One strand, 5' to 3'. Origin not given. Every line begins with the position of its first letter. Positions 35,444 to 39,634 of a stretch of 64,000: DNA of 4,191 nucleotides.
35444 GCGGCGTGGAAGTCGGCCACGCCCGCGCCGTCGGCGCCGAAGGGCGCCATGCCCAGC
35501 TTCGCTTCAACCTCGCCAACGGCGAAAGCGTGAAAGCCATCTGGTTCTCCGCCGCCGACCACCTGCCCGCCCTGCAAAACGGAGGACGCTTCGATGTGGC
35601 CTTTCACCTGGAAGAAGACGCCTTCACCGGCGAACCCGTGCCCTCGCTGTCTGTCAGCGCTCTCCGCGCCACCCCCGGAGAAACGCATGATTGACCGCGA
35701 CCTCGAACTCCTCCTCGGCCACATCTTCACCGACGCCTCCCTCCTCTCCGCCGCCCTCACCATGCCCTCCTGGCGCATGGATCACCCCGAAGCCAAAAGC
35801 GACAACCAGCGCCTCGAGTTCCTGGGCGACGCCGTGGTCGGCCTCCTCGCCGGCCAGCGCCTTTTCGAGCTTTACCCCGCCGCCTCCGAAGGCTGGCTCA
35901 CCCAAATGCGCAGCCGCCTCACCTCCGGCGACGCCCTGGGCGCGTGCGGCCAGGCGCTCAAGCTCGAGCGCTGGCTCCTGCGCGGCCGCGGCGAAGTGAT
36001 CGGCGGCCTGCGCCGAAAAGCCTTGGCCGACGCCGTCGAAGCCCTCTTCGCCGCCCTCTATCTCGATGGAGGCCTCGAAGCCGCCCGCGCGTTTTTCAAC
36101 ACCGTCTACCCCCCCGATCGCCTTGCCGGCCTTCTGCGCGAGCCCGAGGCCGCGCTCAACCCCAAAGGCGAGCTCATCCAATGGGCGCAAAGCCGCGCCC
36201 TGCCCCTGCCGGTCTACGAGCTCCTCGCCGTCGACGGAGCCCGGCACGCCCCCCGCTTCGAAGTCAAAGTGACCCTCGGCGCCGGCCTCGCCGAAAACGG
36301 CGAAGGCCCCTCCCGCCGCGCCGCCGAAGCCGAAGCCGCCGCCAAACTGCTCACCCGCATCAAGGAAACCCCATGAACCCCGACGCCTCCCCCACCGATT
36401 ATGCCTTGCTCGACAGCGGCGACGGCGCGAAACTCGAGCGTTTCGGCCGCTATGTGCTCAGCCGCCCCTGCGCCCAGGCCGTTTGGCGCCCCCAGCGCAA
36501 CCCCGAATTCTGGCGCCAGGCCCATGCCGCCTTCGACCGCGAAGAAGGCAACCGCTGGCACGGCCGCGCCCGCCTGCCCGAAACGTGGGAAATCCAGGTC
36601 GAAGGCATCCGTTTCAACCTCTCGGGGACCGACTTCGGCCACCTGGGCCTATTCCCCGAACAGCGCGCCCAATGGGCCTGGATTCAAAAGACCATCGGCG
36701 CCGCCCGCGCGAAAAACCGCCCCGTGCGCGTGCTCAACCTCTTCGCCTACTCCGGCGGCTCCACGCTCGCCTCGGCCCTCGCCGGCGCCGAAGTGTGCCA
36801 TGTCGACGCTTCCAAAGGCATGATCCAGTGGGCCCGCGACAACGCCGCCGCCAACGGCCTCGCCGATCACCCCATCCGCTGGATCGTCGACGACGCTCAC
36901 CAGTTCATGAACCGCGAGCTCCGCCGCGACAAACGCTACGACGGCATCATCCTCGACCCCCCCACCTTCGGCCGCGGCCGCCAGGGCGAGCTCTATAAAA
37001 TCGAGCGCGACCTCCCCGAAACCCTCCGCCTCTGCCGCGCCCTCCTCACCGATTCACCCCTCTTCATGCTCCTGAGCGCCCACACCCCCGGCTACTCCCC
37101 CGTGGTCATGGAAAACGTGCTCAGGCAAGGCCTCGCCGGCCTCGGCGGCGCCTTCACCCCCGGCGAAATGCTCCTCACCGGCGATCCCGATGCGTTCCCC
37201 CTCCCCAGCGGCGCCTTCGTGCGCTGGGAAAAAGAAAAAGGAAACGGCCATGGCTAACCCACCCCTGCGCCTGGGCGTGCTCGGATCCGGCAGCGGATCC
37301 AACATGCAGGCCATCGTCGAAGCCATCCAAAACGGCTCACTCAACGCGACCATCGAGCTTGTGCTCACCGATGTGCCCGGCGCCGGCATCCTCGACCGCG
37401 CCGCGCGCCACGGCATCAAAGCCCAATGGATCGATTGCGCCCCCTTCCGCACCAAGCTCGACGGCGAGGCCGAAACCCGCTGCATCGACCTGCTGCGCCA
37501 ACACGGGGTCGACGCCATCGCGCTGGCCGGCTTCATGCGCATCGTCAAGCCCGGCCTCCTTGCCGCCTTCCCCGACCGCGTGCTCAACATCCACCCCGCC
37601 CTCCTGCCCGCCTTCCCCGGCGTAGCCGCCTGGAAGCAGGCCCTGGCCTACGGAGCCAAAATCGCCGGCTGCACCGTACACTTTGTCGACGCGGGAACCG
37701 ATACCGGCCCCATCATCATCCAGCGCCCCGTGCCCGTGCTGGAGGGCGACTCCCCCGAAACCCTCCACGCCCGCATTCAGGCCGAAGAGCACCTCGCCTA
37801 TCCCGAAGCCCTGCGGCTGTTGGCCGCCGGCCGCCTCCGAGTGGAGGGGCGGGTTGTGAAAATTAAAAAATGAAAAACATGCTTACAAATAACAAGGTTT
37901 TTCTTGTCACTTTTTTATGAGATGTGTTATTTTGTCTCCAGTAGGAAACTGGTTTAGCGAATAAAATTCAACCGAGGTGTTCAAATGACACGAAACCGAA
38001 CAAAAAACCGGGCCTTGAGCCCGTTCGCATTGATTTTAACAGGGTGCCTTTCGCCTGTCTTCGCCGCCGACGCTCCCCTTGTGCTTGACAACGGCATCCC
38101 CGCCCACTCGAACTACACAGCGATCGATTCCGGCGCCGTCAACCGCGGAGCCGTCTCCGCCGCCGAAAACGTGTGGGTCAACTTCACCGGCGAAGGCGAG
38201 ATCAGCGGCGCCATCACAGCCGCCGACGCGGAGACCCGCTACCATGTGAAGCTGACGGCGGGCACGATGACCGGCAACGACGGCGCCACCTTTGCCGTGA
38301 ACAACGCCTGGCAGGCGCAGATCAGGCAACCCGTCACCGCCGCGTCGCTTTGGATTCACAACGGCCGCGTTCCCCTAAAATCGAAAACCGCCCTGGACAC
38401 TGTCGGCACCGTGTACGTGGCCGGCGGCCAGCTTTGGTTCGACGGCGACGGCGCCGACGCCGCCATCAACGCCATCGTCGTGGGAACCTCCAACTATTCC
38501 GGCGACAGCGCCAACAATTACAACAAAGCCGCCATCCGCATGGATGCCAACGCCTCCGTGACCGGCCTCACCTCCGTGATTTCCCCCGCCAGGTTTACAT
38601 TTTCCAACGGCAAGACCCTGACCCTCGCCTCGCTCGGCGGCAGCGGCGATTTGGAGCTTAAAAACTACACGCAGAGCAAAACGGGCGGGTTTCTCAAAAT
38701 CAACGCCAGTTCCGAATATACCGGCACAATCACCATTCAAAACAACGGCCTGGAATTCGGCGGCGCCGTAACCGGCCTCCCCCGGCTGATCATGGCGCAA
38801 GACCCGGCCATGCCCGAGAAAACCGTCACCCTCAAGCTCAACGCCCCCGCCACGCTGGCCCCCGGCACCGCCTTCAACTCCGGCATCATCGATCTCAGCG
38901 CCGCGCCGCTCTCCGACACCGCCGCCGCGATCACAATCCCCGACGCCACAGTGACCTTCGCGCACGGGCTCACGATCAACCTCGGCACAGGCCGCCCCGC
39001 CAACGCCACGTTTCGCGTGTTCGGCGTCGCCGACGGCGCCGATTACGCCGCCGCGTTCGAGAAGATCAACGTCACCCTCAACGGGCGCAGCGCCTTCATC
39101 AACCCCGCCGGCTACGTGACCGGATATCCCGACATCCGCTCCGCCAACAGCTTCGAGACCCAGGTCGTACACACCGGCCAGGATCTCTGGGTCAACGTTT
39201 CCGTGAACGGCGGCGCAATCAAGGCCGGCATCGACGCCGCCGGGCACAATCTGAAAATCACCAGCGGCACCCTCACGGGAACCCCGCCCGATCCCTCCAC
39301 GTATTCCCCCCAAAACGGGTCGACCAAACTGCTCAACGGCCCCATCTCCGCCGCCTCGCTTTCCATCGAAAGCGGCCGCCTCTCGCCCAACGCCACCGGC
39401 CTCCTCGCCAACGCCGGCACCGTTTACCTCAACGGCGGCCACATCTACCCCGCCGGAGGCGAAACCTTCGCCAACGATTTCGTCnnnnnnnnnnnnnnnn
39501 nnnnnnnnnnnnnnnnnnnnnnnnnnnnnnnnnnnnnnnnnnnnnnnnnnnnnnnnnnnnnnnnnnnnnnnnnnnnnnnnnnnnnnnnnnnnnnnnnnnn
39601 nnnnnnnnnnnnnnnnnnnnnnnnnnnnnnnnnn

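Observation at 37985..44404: Surface protein with discoidin domain followed by a dual SGNH + SASA esterase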

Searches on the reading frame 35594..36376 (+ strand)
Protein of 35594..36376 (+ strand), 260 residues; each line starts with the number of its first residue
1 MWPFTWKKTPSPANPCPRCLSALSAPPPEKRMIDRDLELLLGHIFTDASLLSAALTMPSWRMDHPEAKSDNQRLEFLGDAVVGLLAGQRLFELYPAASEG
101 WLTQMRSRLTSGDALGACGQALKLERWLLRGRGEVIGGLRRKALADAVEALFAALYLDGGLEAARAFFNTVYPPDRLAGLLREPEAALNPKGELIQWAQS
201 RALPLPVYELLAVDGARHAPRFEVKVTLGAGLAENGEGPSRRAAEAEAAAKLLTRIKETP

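Call 11: search_protein_families(library=pfam, proteins=[window:35594-36376:+], max_evalue=0.001)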
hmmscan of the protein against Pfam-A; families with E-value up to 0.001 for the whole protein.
window:35594-36376:+ (260 aa): 3 families
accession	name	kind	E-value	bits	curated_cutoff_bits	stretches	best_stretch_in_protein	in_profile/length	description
PF14622.11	Ribonucleas_3_3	-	4.3e-22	79.1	35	1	47-170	1-122/128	Ribonuclease-III-like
PF00636.31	Ribonuclease_3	-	4.7e-21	75.9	27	1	72-160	1-102/102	Ribonuclease III domain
PF00035.32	dsrm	-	1.4e-08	35.6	23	1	190-253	1-63/66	Double-stranded RNA binding motif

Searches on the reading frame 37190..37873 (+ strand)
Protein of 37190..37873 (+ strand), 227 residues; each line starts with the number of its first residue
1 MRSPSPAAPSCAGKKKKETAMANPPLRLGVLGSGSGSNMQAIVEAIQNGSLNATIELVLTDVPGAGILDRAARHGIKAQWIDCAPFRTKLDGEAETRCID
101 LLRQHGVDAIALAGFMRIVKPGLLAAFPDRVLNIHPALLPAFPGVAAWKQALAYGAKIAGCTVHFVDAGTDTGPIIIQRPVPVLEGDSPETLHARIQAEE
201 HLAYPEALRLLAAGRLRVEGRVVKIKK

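Call 11: search_protein_families(library=pfam, proteins=[window:37190-37873:+], max_evalue=0.001)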
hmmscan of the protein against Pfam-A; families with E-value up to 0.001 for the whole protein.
window:37190-37873:+ (227 aa): 1 family
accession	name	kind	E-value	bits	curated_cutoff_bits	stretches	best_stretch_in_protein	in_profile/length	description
PF00551.24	Formyl_trans_N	-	1.2e-47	162.4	26.1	1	27-208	2-181/181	Formyl transferase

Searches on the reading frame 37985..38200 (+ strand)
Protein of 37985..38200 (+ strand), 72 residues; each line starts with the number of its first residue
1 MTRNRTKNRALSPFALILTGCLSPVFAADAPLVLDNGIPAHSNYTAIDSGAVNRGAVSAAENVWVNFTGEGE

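Call 113: search_protein_families(library=ncbifam, proteins=[window:37985-38200:+], max_evalue=10)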
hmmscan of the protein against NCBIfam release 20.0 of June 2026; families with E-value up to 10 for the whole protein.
window:37985-38200:+ (72 aa): 0 families

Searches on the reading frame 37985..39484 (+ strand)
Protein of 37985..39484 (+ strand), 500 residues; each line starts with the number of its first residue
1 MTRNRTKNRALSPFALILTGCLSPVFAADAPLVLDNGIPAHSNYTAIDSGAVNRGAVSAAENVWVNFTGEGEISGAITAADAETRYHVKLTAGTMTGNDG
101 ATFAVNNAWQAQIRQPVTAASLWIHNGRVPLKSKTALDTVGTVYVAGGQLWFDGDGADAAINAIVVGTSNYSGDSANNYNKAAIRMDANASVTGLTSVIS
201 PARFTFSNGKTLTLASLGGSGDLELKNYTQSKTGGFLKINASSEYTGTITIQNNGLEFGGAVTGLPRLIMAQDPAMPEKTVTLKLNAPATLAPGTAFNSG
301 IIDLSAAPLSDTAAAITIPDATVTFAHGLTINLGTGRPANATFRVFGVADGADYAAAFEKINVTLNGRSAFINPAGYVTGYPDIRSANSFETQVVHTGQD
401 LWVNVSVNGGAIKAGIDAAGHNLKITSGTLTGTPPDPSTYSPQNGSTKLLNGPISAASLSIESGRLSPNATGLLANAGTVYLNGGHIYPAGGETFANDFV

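Call 9: search_protein_families(library=pfam, proteins=[window:37985-39484:+], max_evalue=10)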
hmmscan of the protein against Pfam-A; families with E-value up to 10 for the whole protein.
window:37985-39484:+ (500 aa): 1 family
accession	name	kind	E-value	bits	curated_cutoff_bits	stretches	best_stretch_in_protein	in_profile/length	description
PF03212.20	Pertactin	-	0.0076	16.6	22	1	208-258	22-72/121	Pertactin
